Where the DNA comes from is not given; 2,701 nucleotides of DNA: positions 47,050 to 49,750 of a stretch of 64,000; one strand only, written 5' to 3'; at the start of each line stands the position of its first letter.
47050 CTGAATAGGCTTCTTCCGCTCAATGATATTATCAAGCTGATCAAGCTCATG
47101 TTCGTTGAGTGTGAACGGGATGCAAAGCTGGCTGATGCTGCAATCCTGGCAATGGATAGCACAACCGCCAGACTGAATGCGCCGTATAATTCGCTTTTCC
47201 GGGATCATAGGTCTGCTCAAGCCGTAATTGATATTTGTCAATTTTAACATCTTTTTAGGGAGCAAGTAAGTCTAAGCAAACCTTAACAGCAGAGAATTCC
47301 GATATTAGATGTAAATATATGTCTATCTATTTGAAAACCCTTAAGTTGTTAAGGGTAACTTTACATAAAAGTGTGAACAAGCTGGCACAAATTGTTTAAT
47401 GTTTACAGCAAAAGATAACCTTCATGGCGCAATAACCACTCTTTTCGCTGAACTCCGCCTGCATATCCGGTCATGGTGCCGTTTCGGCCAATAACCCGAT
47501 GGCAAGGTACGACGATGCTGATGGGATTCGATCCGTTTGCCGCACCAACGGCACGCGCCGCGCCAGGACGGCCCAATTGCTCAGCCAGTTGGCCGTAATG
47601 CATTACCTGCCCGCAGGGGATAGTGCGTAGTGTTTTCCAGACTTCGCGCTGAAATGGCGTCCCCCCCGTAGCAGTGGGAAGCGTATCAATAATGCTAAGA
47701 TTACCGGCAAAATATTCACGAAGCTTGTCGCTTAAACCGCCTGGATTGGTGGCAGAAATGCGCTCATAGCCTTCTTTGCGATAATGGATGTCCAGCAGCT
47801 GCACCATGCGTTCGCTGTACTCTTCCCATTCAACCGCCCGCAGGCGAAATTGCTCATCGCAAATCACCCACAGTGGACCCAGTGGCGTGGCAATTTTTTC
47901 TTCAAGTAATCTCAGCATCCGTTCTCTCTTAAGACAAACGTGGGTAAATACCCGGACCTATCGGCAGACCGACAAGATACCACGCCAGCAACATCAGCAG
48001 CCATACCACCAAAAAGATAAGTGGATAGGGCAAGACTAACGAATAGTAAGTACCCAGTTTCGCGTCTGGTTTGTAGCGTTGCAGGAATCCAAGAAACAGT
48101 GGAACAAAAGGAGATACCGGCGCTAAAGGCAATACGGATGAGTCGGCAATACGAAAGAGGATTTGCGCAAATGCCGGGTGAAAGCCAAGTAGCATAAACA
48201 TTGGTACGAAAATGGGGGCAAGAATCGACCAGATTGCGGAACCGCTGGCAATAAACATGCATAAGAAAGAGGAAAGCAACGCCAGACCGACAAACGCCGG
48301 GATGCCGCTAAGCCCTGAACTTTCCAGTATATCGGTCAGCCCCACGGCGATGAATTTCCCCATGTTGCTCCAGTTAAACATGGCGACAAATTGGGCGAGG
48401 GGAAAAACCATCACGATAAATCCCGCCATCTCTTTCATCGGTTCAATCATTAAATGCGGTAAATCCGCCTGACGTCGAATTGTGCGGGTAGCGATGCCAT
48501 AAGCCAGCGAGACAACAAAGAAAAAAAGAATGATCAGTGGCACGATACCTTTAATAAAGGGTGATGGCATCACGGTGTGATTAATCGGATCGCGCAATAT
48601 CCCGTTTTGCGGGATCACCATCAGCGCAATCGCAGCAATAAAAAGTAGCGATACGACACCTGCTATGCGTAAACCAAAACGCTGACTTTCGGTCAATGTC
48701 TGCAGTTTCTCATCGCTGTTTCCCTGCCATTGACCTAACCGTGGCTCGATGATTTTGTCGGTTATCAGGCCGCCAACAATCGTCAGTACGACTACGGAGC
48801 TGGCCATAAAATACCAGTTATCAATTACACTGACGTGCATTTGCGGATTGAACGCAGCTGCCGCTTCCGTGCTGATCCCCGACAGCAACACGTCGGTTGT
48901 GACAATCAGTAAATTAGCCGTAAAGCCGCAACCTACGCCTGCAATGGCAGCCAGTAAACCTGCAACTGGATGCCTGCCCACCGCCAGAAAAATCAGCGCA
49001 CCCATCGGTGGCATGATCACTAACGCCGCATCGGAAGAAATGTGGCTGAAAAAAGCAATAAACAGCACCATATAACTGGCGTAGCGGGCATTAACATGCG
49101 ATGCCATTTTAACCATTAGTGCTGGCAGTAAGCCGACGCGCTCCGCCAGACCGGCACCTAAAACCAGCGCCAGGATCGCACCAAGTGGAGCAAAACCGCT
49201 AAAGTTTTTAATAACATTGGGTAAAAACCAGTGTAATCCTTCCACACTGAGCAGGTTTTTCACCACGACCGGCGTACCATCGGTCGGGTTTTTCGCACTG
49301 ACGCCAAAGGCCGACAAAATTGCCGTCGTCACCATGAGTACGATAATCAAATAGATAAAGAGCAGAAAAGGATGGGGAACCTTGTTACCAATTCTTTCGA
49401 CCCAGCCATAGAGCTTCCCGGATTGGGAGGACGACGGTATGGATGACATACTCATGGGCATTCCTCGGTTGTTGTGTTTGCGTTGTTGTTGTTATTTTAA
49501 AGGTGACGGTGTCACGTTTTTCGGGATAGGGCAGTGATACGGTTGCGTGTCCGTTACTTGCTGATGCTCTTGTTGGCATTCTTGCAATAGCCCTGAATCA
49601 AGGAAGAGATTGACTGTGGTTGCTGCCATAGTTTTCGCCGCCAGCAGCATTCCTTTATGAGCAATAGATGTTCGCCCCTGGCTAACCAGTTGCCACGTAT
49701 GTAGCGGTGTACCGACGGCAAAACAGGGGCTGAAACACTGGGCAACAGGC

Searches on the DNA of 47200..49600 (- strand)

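Call 3: search_dna_similar(query=window:47200-49600:-, collection=ecoli_genomes, mode=near, max_rows=12, rows=spread)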
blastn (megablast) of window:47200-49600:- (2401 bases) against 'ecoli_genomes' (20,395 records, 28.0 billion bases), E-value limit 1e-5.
Records with a match: 5405; places in all: 5428; records where one place covers at least 80% of the query: 4180.
Genomes with a match: 5405 of 5426; with a place that covers at least 80% of the query: 4180. Places per genome that has any: lowest 1, median 1, highest 2. On chromosomes: 5422 places; on plasmids: 6.
Best place of each record, by identity: >=99% 1945; 95-99% 3459; 90-95% 1.
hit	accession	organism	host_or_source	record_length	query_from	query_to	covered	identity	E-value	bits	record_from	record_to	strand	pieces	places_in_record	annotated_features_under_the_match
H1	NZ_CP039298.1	Escherichia coli strain PigCaeca_1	pig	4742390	1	2401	100%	100.0%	0e+0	4452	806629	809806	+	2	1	abgT: p-aminobenzoyl-glutamate transporter | IS1-like element IS1B family transposase | ogt: methylated-DNA--[protein]-cysteine S-methyltransferase | AbgT family transporter | abgB: p-aminobenzoyl-glutamate hydrolase subunit AbgB | and 1 other names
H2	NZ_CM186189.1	Escherichia coli strain EC24.26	bovine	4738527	1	2401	100%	100.0%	0e+0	4434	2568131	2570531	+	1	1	abgT: p-aminobenzoyl-glutamate transporter | ogt: methylated-DNA--[protein]-cysteine S-methyltransferase | abgB: p-aminobenzoyl-glutamate hydrolase subunit AbgB | fnr: fumarate/nitrate reduction transcriptional regulator Fnr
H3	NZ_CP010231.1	Escherichia coli strain S30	not applicable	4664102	1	2401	100%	99.9%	0e+0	4423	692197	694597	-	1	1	abgT: p-aminobenzoyl-glutamate transporter | ogt: methylated-DNA--[protein]-cysteine S-methyltransferase | abgB: p-aminobenzoyl-glutamate hydrolase subunit AbgB | fnr: fumarate/nitrate reduction transcriptional regulator Fnr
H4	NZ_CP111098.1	Escherichia coli strain RM6067W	Spinacia oleracea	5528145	1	2401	100%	99.4%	0e+0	4351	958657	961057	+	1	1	abgT: p-aminobenzoyl-glutamate transporter | ogt: methylated-DNA--[protein]-cysteine S-methyltransferase | abgB: p-aminobenzoyl-glutamate hydrolase subunit AbgB | fnr: fumarate/nitrate reduction transcriptional regulator Fnr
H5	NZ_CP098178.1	Escherichia coli strain Z0117EC0148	Canis lupus familiaris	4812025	1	2401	100%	98.8%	0e+0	4279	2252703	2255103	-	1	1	abgT: p-aminobenzoyl-glutamate transporter | ogt: methylated-DNA--[protein]-cysteine S-methyltransferase | abgB: p-aminobenzoyl-glutamate hydrolase subunit AbgB | fnr: fumarate/nitrate reduction transcriptional regulator Fnr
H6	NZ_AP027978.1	Escherichia coli strain VE-V11-M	-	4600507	1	2401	100%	98.7%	0e+0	4263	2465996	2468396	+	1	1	abgT: p-aminobenzoyl-glutamate transporter | ogt: methylated-DNA--[protein]-cysteine S-methyltransferase | abgB: p-aminobenzoyl-glutamate hydrolase subunit AbgB | fnr: fumarate/nitrate reduction transcriptional regulator Fnr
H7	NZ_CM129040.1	Escherichia coli strain 401651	Homo sapiens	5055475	1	2401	100%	98.6%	0e+0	4246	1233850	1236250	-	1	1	abgT: p-aminobenzoyl-glutamate transporter | ogt: methylated-DNA--[protein]-cysteine S-methyltransferase | abgB: p-aminobenzoyl-glutamate hydrolase subunit AbgB | fnr: fumarate/nitrate reduction transcriptional regulator Fnr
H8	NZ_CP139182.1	Escherichia coli strain JX21CE35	chicken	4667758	1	2401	100%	98.5%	0e+0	4231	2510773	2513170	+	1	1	abgT: p-aminobenzoyl-glutamate transporter | ogt: methylated-DNA--[protein]-cysteine S-methyltransferase | abgB: p-aminobenzoyl-glutamate hydrolase subunit AbgB | fnr: fumarate/nitrate reduction transcriptional regulator Fnr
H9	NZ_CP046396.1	Escherichia coli strain ampC_0069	Homo sapiens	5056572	1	2401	100%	98.0%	0e+0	4163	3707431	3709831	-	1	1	abgT: p-aminobenzoyl-glutamate transporter | ogt: methylated-DNA--[protein]-cysteine S-methyltransferase | abgB: p-aminobenzoyl-glutamate hydrolase subunit AbgB | fnr: fumarate/nitrate reduction transcriptional regulator Fnr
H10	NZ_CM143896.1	Escherichia coli strain E24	Homo sapiens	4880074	1524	2401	37%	98.2%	0e+0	1533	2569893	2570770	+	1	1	ogt: methylated-DNA--[protein]-cysteine S-methyltransferase | AbgT family transporter | fnr: fumarate/nitrate reduction transcriptional regulator Fnr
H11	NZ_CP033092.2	Escherichia coli DSM 30083 = JCM 1649 = ATCC 11775 strain ...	-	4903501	1524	2401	37%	96.6%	0e+0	1445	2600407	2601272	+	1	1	ogt: methylated-DNA--[protein]-cysteine S-methyltransferase | hypothetical protein | fnr: fumarate/nitrate reduction transcriptional regulator Fnr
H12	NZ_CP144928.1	Escherichia coli strain SCPM-O-B-12142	missing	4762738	2328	2401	3%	100.0%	2e-28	137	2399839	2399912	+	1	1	fnr: fumarate/nitrate reduction transcriptional regulator Fnr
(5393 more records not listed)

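Call 5: get_annotated_region(hit=H2, flank=4000)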
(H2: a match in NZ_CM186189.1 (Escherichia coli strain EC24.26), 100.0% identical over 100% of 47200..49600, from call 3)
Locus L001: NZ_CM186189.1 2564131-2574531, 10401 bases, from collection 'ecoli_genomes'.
description: Escherichia coli strain EC24.26 chromosome, whole genome shotgun sequence
organism: Escherichia coli strain EC24.26 (NCBI taxid 562)
replicon: chromosome; assembly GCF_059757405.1
host: -; source: bovine; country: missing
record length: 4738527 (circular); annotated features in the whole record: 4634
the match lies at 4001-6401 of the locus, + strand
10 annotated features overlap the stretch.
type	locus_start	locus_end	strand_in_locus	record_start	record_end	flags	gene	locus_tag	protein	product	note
CDS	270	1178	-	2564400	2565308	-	abgR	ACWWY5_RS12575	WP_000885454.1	LysR family transcriptional regulator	-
CDS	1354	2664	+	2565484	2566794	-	abgA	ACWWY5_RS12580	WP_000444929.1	p-aminobenzoyl-glutamate hydrolase subunit AbgA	-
CDS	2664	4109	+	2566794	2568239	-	abgB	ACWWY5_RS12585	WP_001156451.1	p-aminobenzoyl-glutamate hydrolase subunit AbgB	-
CDS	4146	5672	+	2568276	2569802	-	abgT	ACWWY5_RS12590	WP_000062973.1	p-aminobenzoyl-glutamate transporter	-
CDS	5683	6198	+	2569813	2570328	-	ogt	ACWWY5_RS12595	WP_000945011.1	methylated-DNA--[protein]-cysteine S-methyltransferase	-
CDS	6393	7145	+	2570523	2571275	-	fnr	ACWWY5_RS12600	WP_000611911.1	fumarate/nitrate reduction transcriptional regulator Fnr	-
CDS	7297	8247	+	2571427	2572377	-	uspE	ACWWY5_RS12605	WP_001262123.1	universal stress protein UspE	-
CDS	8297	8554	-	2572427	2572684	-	ynaJ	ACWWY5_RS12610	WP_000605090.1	DUF2534 family protein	-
CDS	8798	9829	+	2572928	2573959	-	ynaI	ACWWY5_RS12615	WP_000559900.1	low conductance mechanosensitive channel YnaI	-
CDS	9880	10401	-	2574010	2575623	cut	mppA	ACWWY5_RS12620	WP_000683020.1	murein tripeptide ABC transporter substrate-binding protein MppA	-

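Call 6: get_annotated_region(hit=H11, flank=5000)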
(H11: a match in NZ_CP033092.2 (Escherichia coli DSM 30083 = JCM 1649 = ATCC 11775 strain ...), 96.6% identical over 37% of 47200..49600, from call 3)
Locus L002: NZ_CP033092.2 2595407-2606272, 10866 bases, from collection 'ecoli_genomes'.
description: Escherichia coli DSM 30083 = JCM 1649 = ATCC 11775 chromosome, complete genome
organism: Escherichia coli DSM 30083 = JCM 1649 = ATCC 11775 strain ATCC 11775 (NCBI taxid 866789)
replicon: chromosome; assembly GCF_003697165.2
host: -; source: -; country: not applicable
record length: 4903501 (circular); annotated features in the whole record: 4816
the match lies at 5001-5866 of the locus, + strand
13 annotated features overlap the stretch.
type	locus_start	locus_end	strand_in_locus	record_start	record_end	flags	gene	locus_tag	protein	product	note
CDS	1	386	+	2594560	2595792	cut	dgcM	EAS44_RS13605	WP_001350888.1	diguanylate cyclase DgcM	-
CDS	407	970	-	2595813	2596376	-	smrA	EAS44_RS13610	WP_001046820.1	DNA endonuclease SmrA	-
CDS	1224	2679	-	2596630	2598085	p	-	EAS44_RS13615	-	DHA2 family efflux MFS transporter permease subunit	frameshifted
CDS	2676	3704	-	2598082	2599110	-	-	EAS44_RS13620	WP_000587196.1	HlyD family secretion protein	-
CDS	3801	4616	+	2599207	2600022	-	-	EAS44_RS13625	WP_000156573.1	AraC family transcriptional regulator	-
CDS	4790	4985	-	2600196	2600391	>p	-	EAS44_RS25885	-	LysR family transcriptional regulator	frameshifted; internal stop; incomplete; partial in the middle of a contig; missing N-terminus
CDS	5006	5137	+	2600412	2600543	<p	-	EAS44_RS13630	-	hypothetical protein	incomplete; partial in the middle of a contig; missing N-terminus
CDS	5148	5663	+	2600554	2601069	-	ogt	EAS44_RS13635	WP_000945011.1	methylated-DNA--[protein]-cysteine S-methyltransferase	-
CDS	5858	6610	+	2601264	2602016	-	fnr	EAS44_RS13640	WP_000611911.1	fumarate/nitrate reduction transcriptional regulator Fnr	-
CDS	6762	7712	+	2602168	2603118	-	uspE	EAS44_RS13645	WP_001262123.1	universal stress protein UspE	-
CDS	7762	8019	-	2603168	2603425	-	ynaJ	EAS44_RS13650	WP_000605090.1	DUF2534 family protein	-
CDS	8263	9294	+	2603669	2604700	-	ynaI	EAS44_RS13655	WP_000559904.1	low conductance mechanosensitive channel YnaI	-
CDS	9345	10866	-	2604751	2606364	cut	mppA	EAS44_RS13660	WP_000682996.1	murein tripeptide ABC transporter substrate-binding protein MppA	-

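Call 7: get_annotated_region(hit=H10, flank=5000)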
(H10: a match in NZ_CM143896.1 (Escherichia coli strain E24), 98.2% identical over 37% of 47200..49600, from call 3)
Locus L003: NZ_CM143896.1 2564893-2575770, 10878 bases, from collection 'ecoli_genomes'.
description: Escherichia coli strain E24 chromosome, whole genome shotgun sequence
organism: Escherichia coli strain E24 (NCBI taxid 562)
replicon: chromosome; assembly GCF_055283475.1
host: Homo sapiens; source: urine sample; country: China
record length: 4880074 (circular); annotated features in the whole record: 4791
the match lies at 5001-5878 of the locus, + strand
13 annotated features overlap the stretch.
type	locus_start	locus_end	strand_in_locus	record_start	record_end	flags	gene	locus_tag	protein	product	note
CDS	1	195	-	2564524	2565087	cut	smrA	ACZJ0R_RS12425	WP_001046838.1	DNA endonuclease SmrA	-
CDS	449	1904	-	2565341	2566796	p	-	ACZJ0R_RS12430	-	DHA2 family efflux MFS transporter permease subunit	frameshifted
CDS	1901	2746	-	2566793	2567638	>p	-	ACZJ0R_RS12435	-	HlyD family secretion protein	incomplete; partial in the middle of a contig; missing N-terminus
CDS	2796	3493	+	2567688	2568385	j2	-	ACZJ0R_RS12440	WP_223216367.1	IS1 family transposase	programmed frameshift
CDS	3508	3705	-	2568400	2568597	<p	-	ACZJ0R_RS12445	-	HlyD family secretion protein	incomplete; partial in the middle of a contig; missing C-terminus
CDS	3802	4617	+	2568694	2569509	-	-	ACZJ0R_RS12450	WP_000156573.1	AraC family transcriptional regulator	-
CDS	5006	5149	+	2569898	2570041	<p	-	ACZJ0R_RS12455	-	AbgT family transporter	incomplete; partial in the middle of a contig; missing N-terminus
CDS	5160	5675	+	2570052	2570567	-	ogt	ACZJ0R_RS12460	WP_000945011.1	methylated-DNA--[protein]-cysteine S-methyltransferase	-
CDS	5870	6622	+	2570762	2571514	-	fnr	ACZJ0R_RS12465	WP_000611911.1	fumarate/nitrate reduction transcriptional regulator Fnr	-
CDS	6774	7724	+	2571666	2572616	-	uspE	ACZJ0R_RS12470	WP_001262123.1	universal stress protein UspE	-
CDS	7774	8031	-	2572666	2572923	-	ynaJ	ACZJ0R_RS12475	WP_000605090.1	DUF2534 family protein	-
CDS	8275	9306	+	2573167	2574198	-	ynaI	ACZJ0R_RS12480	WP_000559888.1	low conductance mechanosensitive channel YnaI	-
CDS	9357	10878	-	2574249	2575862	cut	mppA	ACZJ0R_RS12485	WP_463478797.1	murein tripeptide ABC transporter substrate-binding protein MppA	-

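Call 31: search_dna_similar(query=L002:4880-5160:+, collection=ecoli_genomes, mode=near, max_rows=10, rows=spread)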
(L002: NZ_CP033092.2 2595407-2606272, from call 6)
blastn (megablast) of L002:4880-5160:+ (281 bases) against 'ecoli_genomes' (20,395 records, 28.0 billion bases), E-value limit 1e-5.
Records with a match: 5402; places in all: 5406; records where one place covers at least 80% of the query: 1172.
Genomes with a match: 5402 of 5426; with a place that covers at least 80% of the query: 1172. Places per genome that has any: lowest 1, median 1, highest 2. On chromosomes: 5400 places; on plasmids: 6.
Best place of each record, by identity: >=99% 239; 95-99% 552; 90-95% 725; 80-90% 3886.
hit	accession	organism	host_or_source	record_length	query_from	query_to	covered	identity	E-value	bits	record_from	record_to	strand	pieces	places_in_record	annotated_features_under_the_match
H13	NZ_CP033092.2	Escherichia coli DSM 30083 = JCM 1649 = ATCC 11775 strain ...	-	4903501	1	281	100%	100.0%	2e-144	520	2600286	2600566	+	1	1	hypothetical protein | LysR family transcriptional regulator | ogt: methylated-DNA--[protein]-cysteine S-methyltransferase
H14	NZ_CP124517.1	Escherichia coli strain AVS0343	environmental: river near WWTP effluent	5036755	1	281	100%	92.2%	2e-109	403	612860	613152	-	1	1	AbgT family transporter | ogt: methylated-DNA--[protein]-cysteine S-methyltransferase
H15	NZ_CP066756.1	Escherichia coli O157:H7 strain ECP19-798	missing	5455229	122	281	57%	89.0%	8e-49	202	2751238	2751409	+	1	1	AbgT family transporter | ogt: methylated-DNA--[protein]-cysteine S-methyltransferase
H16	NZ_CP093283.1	Escherichia coli strain EC-14-2-9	Homo sapiens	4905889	122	281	57%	88.4%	4e-47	196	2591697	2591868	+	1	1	abgT: p-aminobenzoyl-glutamate transporter | ogt: methylated-DNA--[protein]-cysteine S-methyltransferase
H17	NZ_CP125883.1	Escherichia coli strain AHM9C61I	chicken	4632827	122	281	57%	88.4%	4e-47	196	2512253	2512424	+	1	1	abgT: p-aminobenzoyl-glutamate transporter | ogt: methylated-DNA--[protein]-cysteine S-methyltransferase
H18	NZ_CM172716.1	Escherichia coli strain FCI55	Homo sapiens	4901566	122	281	57%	88.4%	4e-47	196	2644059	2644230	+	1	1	abgT: p-aminobenzoyl-glutamate transporter | ogt: methylated-DNA--[protein]-cysteine S-methyltransferase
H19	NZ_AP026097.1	Escherichia coli strain 57_142493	Homo sapiens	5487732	125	281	56%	89.3%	8e-49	202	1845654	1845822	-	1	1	abgT: p-aminobenzoyl-glutamate transporter | ogt: methylated-DNA--[protein]-cysteine S-methyltransferase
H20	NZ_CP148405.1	Escherichia coli strain Z1323CEC0018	Chicken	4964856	125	281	56%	88.8%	4e-47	196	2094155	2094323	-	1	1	abgT: p-aminobenzoyl-glutamate transporter | ogt: methylated-DNA--[protein]-cysteine S-methyltransferase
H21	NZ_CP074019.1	Escherichia coli strain PM22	Pig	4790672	125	281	56%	88.2%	2e-45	191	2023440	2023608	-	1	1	abgT: p-aminobenzoyl-glutamate transporter | ogt: methylated-DNA--[protein]-cysteine S-methyltransferase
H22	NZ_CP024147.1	Escherichia coli strain 14EC033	clinical patient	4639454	190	281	33%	96.7%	2e-34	154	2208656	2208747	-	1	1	hypothetical protein | ogt: methylated-DNA--[protein]-cysteine S-methyltransferase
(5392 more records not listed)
